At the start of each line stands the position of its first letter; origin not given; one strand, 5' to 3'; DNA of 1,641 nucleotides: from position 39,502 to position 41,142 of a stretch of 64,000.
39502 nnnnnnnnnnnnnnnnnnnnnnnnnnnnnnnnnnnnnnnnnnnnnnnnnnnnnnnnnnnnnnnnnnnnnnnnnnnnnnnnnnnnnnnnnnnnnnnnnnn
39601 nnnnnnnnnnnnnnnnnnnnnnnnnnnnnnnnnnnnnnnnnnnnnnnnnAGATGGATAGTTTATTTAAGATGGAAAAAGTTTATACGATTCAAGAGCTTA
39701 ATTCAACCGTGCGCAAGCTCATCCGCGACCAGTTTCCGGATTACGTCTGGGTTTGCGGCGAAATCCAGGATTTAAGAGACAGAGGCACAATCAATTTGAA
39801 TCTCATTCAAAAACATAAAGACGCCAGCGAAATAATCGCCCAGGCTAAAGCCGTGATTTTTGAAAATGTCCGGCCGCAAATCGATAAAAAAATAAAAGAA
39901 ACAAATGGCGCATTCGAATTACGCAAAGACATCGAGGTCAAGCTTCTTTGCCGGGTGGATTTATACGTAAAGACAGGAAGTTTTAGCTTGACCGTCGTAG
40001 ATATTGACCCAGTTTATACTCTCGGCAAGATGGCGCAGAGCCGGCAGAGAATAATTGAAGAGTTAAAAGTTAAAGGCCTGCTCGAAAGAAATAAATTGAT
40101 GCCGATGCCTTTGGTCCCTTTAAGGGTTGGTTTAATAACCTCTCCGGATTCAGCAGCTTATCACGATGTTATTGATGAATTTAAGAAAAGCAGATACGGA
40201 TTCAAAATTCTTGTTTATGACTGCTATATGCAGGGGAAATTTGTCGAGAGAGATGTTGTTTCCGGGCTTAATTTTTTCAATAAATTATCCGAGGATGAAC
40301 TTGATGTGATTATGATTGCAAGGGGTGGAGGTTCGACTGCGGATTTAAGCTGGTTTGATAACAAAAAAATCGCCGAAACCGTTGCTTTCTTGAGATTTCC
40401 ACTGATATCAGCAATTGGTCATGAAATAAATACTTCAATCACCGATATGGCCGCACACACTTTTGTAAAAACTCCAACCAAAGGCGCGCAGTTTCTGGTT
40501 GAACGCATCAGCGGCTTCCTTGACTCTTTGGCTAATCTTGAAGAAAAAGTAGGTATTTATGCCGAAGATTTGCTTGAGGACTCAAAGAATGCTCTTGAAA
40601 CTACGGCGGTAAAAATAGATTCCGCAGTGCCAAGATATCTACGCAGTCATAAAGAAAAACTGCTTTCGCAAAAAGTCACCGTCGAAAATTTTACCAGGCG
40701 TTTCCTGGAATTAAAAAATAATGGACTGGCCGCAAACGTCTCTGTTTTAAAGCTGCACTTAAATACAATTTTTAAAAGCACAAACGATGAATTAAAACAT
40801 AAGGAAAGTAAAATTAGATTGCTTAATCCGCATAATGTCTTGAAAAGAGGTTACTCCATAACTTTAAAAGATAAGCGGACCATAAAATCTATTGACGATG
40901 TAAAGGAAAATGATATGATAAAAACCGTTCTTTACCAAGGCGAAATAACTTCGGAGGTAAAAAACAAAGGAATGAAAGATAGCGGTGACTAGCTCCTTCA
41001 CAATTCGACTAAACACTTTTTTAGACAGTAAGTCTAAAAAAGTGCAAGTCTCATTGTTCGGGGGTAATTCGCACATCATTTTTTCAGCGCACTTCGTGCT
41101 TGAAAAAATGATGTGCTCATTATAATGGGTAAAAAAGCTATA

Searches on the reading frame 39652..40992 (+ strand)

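Call 70: search_protein_families(library=pfam, proteins=[window:39652-40992:+], max_evalue=0.00001)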
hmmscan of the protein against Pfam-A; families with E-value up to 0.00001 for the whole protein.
window:39652-40992:+ (446 aa): 2 families
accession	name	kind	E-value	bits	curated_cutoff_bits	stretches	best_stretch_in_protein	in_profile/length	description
PF02601.20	Exonuc_VII_L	-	1.3e-63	215.9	35.9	1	143-434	1-314/315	Exonuclease VII, large subunit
PF13742.12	tRNA_anti_2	-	1e-13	51.8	27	1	11-119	1-95/95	OB-fold nucleic acid binding domain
